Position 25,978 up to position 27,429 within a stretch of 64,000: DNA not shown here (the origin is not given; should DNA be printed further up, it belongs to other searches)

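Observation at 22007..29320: NodB/NodC-like deacetylase-synthase pair in a membrane glycoconjugate operon with a flippase-like protein, two further glycosyltransferases, a PHP phosphoesterase, a small barrel and an M50 protease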

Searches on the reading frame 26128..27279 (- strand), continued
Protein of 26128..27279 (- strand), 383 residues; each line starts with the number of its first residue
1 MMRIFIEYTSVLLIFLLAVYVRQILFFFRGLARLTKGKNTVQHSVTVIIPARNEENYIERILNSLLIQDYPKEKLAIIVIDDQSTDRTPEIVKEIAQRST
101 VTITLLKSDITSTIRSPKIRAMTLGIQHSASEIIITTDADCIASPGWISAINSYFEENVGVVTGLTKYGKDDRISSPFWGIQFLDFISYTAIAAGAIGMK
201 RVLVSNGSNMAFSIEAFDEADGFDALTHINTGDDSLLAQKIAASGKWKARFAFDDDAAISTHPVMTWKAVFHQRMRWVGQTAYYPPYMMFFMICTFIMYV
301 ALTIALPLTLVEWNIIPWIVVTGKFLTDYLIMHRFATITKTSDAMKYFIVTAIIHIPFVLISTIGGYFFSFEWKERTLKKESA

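Call 31: find_encoding_contigs(protein=P0045, flank=10000, max_places=2)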
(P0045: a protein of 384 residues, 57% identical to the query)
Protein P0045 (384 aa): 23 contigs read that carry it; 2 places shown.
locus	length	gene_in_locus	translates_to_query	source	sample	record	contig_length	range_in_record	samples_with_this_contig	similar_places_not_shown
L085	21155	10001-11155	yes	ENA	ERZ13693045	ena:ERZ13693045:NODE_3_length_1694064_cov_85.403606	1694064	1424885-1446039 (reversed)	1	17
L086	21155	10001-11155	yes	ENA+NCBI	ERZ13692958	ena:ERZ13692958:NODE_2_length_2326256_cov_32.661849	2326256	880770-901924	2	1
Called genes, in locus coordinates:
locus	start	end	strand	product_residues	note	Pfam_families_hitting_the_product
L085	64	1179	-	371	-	PF05222:AlaDh_PNT_N, PF07992:Pyr_redox_2 (weak), PF01262:AlaDh_PNT_C, PF01488:Shikimate_DH (weak), PF02826:2-Hacid_dh_C, PF00070:Pyr_redox (weak)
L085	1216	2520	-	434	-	PF00675:Peptidase_M16, PF05193:Peptidase_M16_C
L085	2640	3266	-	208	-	PF00485:PRK, PF01121:CoaE (weak), PF06414:Zeta_toxin (weak), PF13238:AAA_18 (weak)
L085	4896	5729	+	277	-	PF13610:DDE_Tnp_IS240 (weak)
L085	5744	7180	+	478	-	PF01555:N6_N4_Mtase, PF22722:NA-iREase1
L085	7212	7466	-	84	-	-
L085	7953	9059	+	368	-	PF13506:Glyco_transf_21, PF00535:Glycos_transf_2, PF13641:Glyco_tranf_2_3, PF13632:Glyco_trans_2_3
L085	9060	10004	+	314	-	PF03706:LPG_synthase_TM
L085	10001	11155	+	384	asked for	PF13506:Glyco_transf_21, PF00535:Glycos_transf_2, PF10111:Glyco_tranf_2_2 (weak), PF13641:Glyco_tranf_2_3, PF13704:Glyco_tranf_2_4 (faint), PF13632:Glyco_trans_2_3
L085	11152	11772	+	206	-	PF01522:Polysacc_deac_1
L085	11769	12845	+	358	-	PF13528:Glyco_trans_1_3 (faint), PF04101:Glyco_tran_28_C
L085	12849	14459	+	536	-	-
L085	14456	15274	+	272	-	PF06727:DUF1207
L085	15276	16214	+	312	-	PF02163:Peptidase_M50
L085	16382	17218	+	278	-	-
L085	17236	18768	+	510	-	PF14870:PSII_BNR (faint), PF15902:Sortilin-Vps10 (faint)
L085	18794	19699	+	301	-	-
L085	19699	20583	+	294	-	PF03687:UPF0164 (weak), PF19572:PorV (weak)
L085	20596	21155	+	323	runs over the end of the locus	PF00534:Glycos_transf_1, PF13692:Glyco_trans_1_4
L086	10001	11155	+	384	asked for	PF13506:Glyco_transf_21, PF00535:Glycos_transf_2, PF10111:Glyco_tranf_2_2 (weak), PF13641:Glyco_tranf_2_3, PF13704:Glyco_tranf_2_4 (faint), PF13632:Glyco_trans_2_3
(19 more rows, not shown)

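Call 32: predict_structure(alignment_id=A1)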
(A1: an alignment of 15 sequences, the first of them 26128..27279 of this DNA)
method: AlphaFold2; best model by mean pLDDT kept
length: 383 residues; sequences in the alignment: 15
mean_pLDDT: 90.4   pTM: 0.88
mean pLDDT of the five models: 90.4, 89.8, 88.4, 88.4, 87.5
residues with pLDDT >= 90: 280; 70-90: 81; 50-70: 21; < 50: 1
segments of 3 or more residues with pLDDT < 50: none
pLDDT, mean of each block of 10 residues (from residue 1): 90 97 97 94 96 93 96 97 93 95 88 69 90 95 96 95 93 92 92 95 87 94 68 81 92 94 91 81 80 95 94 94 97 96 95 92 87 77 56
secondary structure, 60 per line:
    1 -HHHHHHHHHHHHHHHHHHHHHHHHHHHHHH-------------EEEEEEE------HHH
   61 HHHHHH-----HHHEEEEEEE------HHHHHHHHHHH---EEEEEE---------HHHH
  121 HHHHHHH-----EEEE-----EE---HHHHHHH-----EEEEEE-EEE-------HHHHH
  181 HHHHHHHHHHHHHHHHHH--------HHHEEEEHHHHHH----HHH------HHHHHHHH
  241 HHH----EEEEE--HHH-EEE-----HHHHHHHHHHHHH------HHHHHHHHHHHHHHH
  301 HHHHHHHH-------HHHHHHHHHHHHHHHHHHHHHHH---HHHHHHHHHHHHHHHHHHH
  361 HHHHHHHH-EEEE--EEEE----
elements in order: H2-31 E45-51 H58-66 E75-81 H88-98 E102-107 H117-127 E133-136 H147-153 E159-164 E166-168 H176-198 E210-213 H214-219 H233-243 E248-252 E259-261 H267-279 H286-308 H316-338 H342-368 E370-373 E376-379

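Call 34: fold_search(model_id=the predicted structure, library=pdb)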
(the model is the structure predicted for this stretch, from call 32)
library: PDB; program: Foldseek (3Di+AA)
matches with E <= 10: 1033; with E <= 0.001: 348
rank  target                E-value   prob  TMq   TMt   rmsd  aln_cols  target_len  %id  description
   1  6yv7_B                6.3e-17  1.00  0.62  0.68   7.1       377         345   21  Mannosyltransferase PcManGT from Pyrobaculum calidifontis (released 2020-07-22)
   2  6yv7_A                5.2e-16  1.00  0.57  0.63   7.5       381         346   20  Mannosyltransferase PcManGT from Pyrobaculum calidifontis (released 2020-07-22)
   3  4hg6_A                1.9e-13  1.00  0.62  0.35   6.2       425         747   16  Structure of a cellulose synthase - cellulose translocation intermediate (released 2012-12-19)
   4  4p00_A                2.7e-13  1.00  0.63  0.36   7.8       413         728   16  Bacterial Cellulose Synthase in complex with cyclic-di-GMP and UDP (released 2014-04-09)
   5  9yq5_A                6.4e-13  1.00  0.67  0.54   6.6       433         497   14  Chlorella virus hyaluronan synthase bound to an inserted UDP-GlcA (released 2025-12-10)
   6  5ej1_A                8.3e-13  1.00  0.63  0.36   7.5       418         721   15  Pre-translocation state of bacterial cellulose synthase (released 2016-03-30)
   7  9fnn_A                8.7e-13  1.00  0.62  0.33   6.2       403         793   14  Cryo-EM structure of the c-di-GMP-saturated 'crown'less Bcs macrocomplex for cellulose secretion in E. coli (released 2024-10-16)
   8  9b8v_E                1.0e-12  1.00  0.63  0.31   6.9       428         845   14  AlphaFold2 informed cryo-EM model of the E. coli cellulose synthase BcsAG3B6 complex (released 2025-02-19)
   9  7sp7_A                1.6e-12  1.00  0.69  0.55   6.2       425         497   16  Chlorella virus hyaluronan synthase inhibited by UDP (released 2022-04-06)
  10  9yq4_A                3.5e-12  1.00  0.71  0.56   5.8       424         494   16  Chlorella virus hyaluronan synthase bound to a proofreading UDP-GlcA (released 2025-12-10)
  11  8smn_A                3.6e-12  1.00  0.55  0.42   9.9       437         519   14  Xenopus laevis hyaluronan synthase 1, nascent HA polymer bound state (released 2024-05-01)
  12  9fmz_A                4.3e-12  1.00  0.62  0.32   6.3       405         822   14  Cryo-EM structure of the c-di-GMP-bound synthase:pEtN transferase complex (BcsA-Bct-G3) from the E. coli cellulose sec (released 2024-10-16)
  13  8sne_A                4.8e-12  1.00  0.70  0.56   6.2       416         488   16  Chlorella virus Hyaluronan Synthase bound to GlcA extended GlcNAc primer and UDP (released 2024-05-01)
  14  7sp9_A                5.3e-12  1.00  0.70  0.55   6.1       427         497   16  Chlorella virus Hyaluronan Synthase in the GlcNAc-primed channel-closed state (released 2022-04-06)
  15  7sp8_A                8.1e-12  1.00  0.70  0.55   6.0       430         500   15  Chlorella virus Hyaluronan Synthase bound to UDP-GlcNAc (released 2022-04-06)
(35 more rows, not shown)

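Call 42: search_protein_families(library=pfam, proteins=[L014:8684-10249:+, L014:12562-13632:+, L014:15523-16554:+, L015:4309-5103:+, L015:11182-11904:+, L015:12990-14108:+, L013:12953-13930:+, L013:7866-8906:+, L012:12598-13677:+, L036:13017-14042:-], max_evalue=0.001)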
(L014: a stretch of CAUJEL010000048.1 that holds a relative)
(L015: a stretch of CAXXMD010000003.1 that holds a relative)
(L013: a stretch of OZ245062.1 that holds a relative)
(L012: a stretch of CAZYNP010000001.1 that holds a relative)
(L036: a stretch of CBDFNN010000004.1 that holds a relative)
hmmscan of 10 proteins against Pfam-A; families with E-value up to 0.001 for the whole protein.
L014:8684-10249:+ (521 aa): 1 family
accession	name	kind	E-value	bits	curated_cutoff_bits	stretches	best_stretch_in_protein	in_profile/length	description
PF14052.12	Caps_assemb_Wzi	-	5e-18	65.7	30.1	1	214-508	82-389/392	Capsule assembly protein Wzi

L014:12562-13632:+ (356 aa): 2 families
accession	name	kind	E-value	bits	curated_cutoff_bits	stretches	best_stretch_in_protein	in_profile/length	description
PF04055.27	Radical_SAM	-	1.6e-10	41.8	29.5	1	29-186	2-161/166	Radical SAM superfamily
PF13186.11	SPASM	-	4.4e-05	24.1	21.5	1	268-318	5-67/67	Iron-sulfur cluster-binding domain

L014:15523-16554:+ (343 aa): 1 family
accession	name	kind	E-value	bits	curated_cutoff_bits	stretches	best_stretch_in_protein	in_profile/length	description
PF04055.27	Radical_SAM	-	9.8e-19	68.6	29.5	1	11-139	2-140/166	Radical SAM superfamily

L015:4309-5103:+ (264 aa): 7 families
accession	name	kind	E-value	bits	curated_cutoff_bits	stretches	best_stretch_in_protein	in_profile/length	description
PF13489.12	Methyltransf_23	-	3.3e-19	69.7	27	1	17-198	3-161/164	Methyltransferase domain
PF08241.18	Methyltransf_11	-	4e-13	50.2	21.2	1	39-129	1-94/95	Methyltransferase domain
PF08242.18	Methyltransf_12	-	5.6e-13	49.9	30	1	39-127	1-97/98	Methyltransferase domain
PF13649.12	Methyltransf_25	-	2.2e-11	44.7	27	1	38-124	1-95/97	Methyltransferase domain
PF13847.12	Methyltransf_31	-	1.3e-09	38.3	27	1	35-134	4-113/145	Methyltransferase domain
PF08003.17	Methyltransf_9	-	0.00014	21.4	23.8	1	16-131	96-218/315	Protein of unknown function (DUF1698)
PF05175.20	MTS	-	0.00085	19.4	23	0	23-105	19-108/170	Methyltransferase small domain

L015:11182-11904:+ (240 aa): 1 family
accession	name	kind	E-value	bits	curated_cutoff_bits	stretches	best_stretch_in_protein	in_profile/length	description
PF11306.15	DUF3108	-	3.7e-10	40.4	26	1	33-235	2-206/209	Protein of unknown function (DUF3108)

L015:12990-14108:+ (372 aa): 1 family
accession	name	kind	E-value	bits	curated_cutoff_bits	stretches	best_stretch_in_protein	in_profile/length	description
PF04055.27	Radical_SAM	-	2.7e-24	86.6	29.5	1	34-190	1-166/166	Radical SAM superfamily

L013:12953-13930:+ (325 aa): 2 families
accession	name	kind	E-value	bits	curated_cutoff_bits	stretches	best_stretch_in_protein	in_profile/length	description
PF04055.27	Radical_SAM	-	5.3e-22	79.2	29.5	1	8-138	2-139/166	Radical SAM superfamily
PF13353.11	Fer4_12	-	3.5e-05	24.5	22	1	12-114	14-119/137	4Fe-4S single cluster domain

L013:7866-8906:+ (346 aa): 2 families
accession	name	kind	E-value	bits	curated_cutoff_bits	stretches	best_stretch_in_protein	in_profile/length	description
PF13186.11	SPASM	-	9.1e-17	61.5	21.5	1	270-336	1-67/67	Iron-sulfur cluster-binding domain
PF04055.27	Radical_SAM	-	1.3e-16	61.7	29.5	1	54-187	1-139/166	Radical SAM superfamily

L012:12598-13677:+ (359 aa): 2 families
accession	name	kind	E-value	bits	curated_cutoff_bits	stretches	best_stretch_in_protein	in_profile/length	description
PF04055.27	Radical_SAM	-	3.2e-10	40.9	29.5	1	27-188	2-165/166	Radical SAM superfamily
PF13186.11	SPASM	-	5.3e-08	33.5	21.5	1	266-316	5-67/67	Iron-sulfur cluster-binding domain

L036:13017-14042:- (341 aa): 1 family
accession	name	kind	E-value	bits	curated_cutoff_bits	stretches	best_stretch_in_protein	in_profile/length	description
PF18935.5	DUF5683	-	6.7e-06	26.6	26.7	1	97-138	7-47/151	Family of unknown function (DUF5683)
